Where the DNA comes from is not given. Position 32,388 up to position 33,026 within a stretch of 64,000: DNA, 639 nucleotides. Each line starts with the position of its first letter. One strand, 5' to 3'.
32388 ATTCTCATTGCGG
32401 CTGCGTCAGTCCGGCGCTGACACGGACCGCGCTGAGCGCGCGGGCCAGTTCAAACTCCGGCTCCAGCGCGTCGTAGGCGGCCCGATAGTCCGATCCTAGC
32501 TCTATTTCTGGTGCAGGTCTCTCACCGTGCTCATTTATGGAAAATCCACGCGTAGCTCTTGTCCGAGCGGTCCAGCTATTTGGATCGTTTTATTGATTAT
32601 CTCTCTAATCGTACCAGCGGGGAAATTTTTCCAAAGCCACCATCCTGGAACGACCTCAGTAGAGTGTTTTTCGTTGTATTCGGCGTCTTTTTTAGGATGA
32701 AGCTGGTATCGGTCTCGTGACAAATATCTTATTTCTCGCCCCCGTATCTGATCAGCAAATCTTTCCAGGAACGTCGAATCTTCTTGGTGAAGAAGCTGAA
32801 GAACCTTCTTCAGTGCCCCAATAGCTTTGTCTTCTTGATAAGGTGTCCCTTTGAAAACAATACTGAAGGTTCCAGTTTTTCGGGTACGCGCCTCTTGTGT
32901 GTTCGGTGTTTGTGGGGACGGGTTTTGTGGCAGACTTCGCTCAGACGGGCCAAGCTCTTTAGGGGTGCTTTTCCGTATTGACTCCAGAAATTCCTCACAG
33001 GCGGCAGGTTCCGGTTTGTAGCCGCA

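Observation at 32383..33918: HicB-like antitoxin paired with a 374-aa HSDR_N (PD-ExK) domain protein instead of HicA, next to an XRE gene remnant, in a low-GC insertion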

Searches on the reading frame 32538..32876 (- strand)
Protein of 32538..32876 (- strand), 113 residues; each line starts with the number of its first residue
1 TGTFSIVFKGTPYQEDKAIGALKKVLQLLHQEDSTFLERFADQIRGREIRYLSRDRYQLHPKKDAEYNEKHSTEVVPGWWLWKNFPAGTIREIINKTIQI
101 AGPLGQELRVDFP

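Call 43: search_solved_structures(query=A3, max_evalue=1, show_alignments=2)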
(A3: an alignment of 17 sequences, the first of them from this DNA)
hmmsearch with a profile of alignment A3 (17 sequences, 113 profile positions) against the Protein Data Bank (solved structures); distinct sequences matched with E-value up to 1: 11.
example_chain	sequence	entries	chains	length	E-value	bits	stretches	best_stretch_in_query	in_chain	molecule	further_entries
8zsn_BK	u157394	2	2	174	0.31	14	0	21-101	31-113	NADH dehydrogenase [ubiquinone] 1 beta subcomplex subunit 10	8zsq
7v2c_d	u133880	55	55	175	0.31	14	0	21-103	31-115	NADH dehydrogenase [ubiquinone] 1 beta subcomplex subunit 10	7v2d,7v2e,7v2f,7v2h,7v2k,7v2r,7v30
1a45_A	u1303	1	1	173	0.32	13.9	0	59-84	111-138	GAMMAF CRYSTALLIN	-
5gpn_Aj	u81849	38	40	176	0.32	13.9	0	21-103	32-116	NADH dehydrogenase [ubiquinone] 1 beta subcomplex subunit 10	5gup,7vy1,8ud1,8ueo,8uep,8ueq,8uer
3sk7_A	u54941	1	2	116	0.39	13.7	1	17-94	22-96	Protein SeqA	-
1m8u_A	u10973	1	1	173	0.43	13.5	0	59-82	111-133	gamma-E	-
1j3e_A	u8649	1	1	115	0.44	13.5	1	14-86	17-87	SeqA protein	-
1iu3_C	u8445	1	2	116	0.45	13.5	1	14-86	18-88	SeqA protein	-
1lrr_A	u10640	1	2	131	0.61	13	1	14-86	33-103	SeqA protein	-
9nfr_C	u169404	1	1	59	0.79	12.7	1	50-86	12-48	Proto-oncogene vav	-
3fmt_A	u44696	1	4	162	0.89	12.5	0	14-86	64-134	Protein seqA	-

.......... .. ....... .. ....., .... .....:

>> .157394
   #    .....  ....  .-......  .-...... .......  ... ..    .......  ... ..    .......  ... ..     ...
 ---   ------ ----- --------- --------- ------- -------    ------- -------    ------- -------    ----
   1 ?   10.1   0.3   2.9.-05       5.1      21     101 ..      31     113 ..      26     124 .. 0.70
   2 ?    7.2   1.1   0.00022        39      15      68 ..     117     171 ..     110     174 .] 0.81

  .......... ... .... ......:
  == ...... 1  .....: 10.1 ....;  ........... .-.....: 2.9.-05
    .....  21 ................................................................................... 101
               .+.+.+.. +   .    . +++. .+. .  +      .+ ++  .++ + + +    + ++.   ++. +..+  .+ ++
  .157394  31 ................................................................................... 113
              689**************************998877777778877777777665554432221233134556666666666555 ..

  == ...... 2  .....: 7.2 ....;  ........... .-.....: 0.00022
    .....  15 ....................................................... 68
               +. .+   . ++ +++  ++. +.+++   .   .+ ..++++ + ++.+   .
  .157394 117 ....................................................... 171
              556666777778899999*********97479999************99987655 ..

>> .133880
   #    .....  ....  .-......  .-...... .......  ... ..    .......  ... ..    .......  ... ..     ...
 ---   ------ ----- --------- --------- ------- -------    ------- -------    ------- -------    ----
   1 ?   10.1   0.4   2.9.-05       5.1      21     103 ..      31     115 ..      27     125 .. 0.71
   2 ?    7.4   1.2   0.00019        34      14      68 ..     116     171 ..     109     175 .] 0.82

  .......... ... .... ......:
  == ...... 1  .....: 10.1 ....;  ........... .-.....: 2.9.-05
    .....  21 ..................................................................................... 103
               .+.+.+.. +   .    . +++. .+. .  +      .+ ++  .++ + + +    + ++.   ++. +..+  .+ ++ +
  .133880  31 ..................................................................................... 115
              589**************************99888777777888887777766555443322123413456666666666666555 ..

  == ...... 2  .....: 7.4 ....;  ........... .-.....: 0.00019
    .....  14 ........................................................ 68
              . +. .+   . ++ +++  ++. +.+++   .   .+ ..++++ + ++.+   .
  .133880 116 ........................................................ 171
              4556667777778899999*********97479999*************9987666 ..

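Call 51: search_protein_representatives(alignment_id=A3)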
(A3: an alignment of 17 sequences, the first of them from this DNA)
Query: 17 sequences, 113 profile positions. Proteins with E-value up to 0.001 (for the whole library): 1154; up to 1e-10: 525; up to 1e-30: 25. The best 150 are listed.
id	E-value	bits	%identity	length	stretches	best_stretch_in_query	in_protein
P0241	3.2e-58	210.5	-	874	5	6-110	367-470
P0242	2.8e-50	184.9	-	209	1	2-112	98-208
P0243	1.8e-43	163.0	-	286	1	2-112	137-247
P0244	1.2e-39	150.7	-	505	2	10-111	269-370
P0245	8.0e-39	148.0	-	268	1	2-112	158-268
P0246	9.2e-39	147.8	-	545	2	7-111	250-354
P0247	7.0e-38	145.0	-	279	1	5-112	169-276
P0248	1.0e-37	144.5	-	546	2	6-112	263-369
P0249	2.8e-37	143.1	-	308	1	5-112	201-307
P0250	3.4e-37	142.8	-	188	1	5-112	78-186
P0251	7.2e-36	138.5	-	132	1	6-104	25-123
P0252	3.2e-35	136.4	-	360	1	4-110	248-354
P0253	3.6e-34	133.0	-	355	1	2-110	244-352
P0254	8.2e-34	131.9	-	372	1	5-112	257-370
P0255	2.4e-33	130.4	-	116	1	6-112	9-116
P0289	9.1e-27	109.2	-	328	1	3-111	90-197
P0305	6.9e-25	103.1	-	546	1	6-109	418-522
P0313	3.7e-24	100.8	-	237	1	8-108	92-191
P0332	1.2e-22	95.8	-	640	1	7-112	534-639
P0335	1.5e-22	95.6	-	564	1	3-111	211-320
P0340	3.9e-22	94.2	-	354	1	3-109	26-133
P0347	3.1e-21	91.4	-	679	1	3-109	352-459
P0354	1.2e-20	89.4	-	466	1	3-109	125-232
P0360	1.8e-20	88.9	-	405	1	4-112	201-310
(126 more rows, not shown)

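Call 52: search_protein_families(library=pfam, proteins=[P0241, P0289, P0313, P0332, P0335, P0340, P0347, P0354, P0360, P0305], max_evalue=0.01)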
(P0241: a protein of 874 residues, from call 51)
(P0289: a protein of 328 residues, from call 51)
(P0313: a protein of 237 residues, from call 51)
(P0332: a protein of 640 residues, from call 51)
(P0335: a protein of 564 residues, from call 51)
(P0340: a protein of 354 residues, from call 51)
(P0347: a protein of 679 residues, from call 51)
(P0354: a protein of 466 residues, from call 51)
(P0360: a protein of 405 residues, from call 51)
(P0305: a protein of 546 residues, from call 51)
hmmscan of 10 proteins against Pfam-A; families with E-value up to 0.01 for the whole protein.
P0241 (874 aa): 3 families
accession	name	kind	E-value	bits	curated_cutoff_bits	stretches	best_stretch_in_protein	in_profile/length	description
PF13588.12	HSDR_N_2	-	0.0006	20.3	25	1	52-111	35-94/110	Type I restriction enzyme R protein N terminus (HSDR_N)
PF09954.14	DUF2188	-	0.0072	16.9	22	0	320-355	26-61/62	Uncharacterized protein conserved in bacteria (DUF2188)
PF22481.1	DUF6985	-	0.0077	17.2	24.5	0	385-423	44-82/148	Domain of unknown function (DUF6985)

P0289 (328 aa): 2 families
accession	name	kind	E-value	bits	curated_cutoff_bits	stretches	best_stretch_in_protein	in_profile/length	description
PF14338.12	Mrr_N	-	8.5e-05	23.1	29.5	1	247-320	9-79/87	Mrr N-terminal domain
PF03925.18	SeqA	-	0.0015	19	25.5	1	104-180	17-92/111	SeqA protein C-terminal domain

P0313 (237 aa): 1 family
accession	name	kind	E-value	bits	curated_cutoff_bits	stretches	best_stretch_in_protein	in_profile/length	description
PF03925.18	SeqA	-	0.0032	18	25.5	1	94-195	10-108/111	SeqA protein C-terminal domain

P0332 (640 aa): 1 family
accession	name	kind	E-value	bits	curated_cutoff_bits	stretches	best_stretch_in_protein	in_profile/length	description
PF03925.18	SeqA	-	0.007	16.9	25.5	0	560-623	33-94/111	SeqA protein C-terminal domain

P0335 (564 aa): 1 family
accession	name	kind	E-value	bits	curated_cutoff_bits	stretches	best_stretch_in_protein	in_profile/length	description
PF04326.19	SLFN_AlbA_2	-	1.2e-09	39.1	25.3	1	380-542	1-113/118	Schlafen, AlbA_2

P0340 (354 aa): 2 families
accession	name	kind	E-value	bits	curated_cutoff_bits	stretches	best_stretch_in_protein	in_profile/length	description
PF04326.19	SLFN_AlbA_2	-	2.8e-09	38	25.3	1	170-327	5-111/118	Schlafen, AlbA_2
PF03925.18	SeqA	-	0.0072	16.8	25.5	0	36-109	12-83/111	SeqA protein C-terminal domain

P0347 (679 aa): 1 family
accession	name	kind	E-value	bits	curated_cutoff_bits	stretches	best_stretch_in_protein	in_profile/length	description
PF04326.19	SLFN_AlbA_2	-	1.9e-07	32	25.3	1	529-651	19-109/118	Schlafen, AlbA_2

P0354 (466 aa): 1 family
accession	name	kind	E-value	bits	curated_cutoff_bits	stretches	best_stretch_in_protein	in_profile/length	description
PF04326.19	SLFN_AlbA_2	-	2.4e-09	38.2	25.3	1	318-440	19-111/118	Schlafen, AlbA_2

P0360 (405 aa): 1 family
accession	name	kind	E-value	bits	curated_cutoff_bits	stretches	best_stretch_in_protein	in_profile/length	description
PF24698.1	DUF7662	-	1.1e-14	54.4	26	1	326-404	1-70/72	Domain of unknown function (DUF7662)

P0305 (546 aa): 2 families
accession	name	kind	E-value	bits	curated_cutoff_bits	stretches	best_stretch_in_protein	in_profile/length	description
PF04313.20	HSDR_N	-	4.4e-05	23.9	25.1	1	213-269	125-190/198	Type I restriction enzyme R protein N terminus (HSDR_N)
PF13588.12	HSDR_N_2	-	0.0008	19.9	25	1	187-269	9-94/110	Type I restriction enzyme R protein N terminus (HSDR_N)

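Call 64: predict_structure(alignment_id=A3)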
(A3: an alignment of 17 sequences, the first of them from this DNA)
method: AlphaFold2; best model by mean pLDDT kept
length: 113 residues; sequences in the alignment: 17
mean_pLDDT: 92.8   pTM: 0.87
mean pLDDT of the five models: 92.8, 92.4, 92.0, 91.4, 89.7
residues with pLDDT >= 90: 95; 70-90: 15; 50-70: 3; < 50: 0
segments of 3 or more residues with pLDDT < 50: none
pLDDT, mean of each block of 10 residues (from residue 1): 87 94 97 97 83 95 94 97 91 94 95 84
secondary structure, 60 per line:
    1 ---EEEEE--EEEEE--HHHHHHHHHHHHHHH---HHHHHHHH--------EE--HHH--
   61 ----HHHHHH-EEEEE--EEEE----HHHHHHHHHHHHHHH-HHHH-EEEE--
elements in order: E4-8 E11-15 H18-32 H36-43 H65-70 E72-76 E79-82 H87-101 H103-106 E108-111

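Call 67: fold_search(model_id=the predicted structure, library=pdb)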
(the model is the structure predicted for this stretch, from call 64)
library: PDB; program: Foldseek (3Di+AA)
matches with E <= 10: 71; with E <= 0.001: 0
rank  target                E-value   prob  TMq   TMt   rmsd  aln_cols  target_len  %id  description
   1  3fmt_A                1.7e-03  1.00  0.63  0.45   4.0       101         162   15  Crystal structure of SeqA bound to DNA (released 2009-04-28)
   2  1lrr_A                2.2e-03  1.00  0.63  0.61   3.3        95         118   18  CRYSTAL STRUCTURE OF E. COLI SEQA COMPLEXED WITH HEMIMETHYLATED DNA (released 2002-12-11)
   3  3fmt_B                2.5e-03  1.00  0.64  0.48   3.0        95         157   18  Crystal structure of SeqA bound to DNA (released 2009-04-28)
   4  1iu3_C                3.1e-03  1.00  0.62  0.61   3.4        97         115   21  CRYSTAL STRUCTURE OF THE E.COLI SEQA PROTEIN COMPLEXED WITH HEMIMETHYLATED DNA (released 2003-06-17)
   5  3sk7_A                8.4e-02  0.97  0.56  0.56   3.9        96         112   12  Crystal Structure of V. cholerae SeqA (released 2012-12-26)
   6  9jue_F                1.7e+00  0.02  0.17  0.16  14.0       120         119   18  Roadblock3 homodimer structure from Candidatus Prometheoarchaeum syntrophicum strain MK-D1 (released 2024-10-16)
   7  9jue_E                1.8e+00  0.02  0.18  0.17  14.1       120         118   18  Roadblock3 homodimer structure from Candidatus Prometheoarchaeum syntrophicum strain MK-D1 (released 2024-10-16)
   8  3dlk_B                2.4e+00  0.06  0.27  0.10   7.4        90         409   16  Crystal Structure of an engineered form of the HIV-1 Reverse Transcriptase, RT69A (released 2008-10-07)
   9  6d6n_D                2.6e+00  0.02  0.19  0.15  15.8       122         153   10  The structure of ligand binding domain of LasR in complex with TP-1 homolog, compound 16 (released 2018-08-08)
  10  9jue_C                2.8e+00  0.01  0.17  0.16  13.7       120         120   19  Roadblock3 homodimer structure from Candidatus Prometheoarchaeum syntrophicum strain MK-D1 (released 2024-10-16)
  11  2ibo_A                3.2e+00  0.04  0.21  0.26   7.8        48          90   17  X-ray Crystal Structure of Protein SP2199 from Streptococcus pneumoniae. Northeast Structural Genomics Consortium Targ (released 2006-10-03)
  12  6r4l_A                3.2e+00  0.01  0.17  0.05  13.0       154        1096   10  Crystal structure of S. cerevisia Niemann-Pick type C protein NCR1 (released 2019-09-25)
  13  8fjf                  3.4e+00  0.16  0.24  0.22   2.2        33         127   15  The three-repeat design H10 (released 2023-09-27)
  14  6z01_A                3.4e+00  0.06  0.19  0.05   7.2        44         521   16  DNA Topoisomerase (released 2021-11-17)
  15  4rjv_A                3.6e+00  0.03  0.24  0.29  10.5       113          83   13  Crystal Structure of a De Novo Designed Ferredoxin Fold, Northeast Structural Genomics Consortium (NESG) Target OR461 (released 2014-10-22)
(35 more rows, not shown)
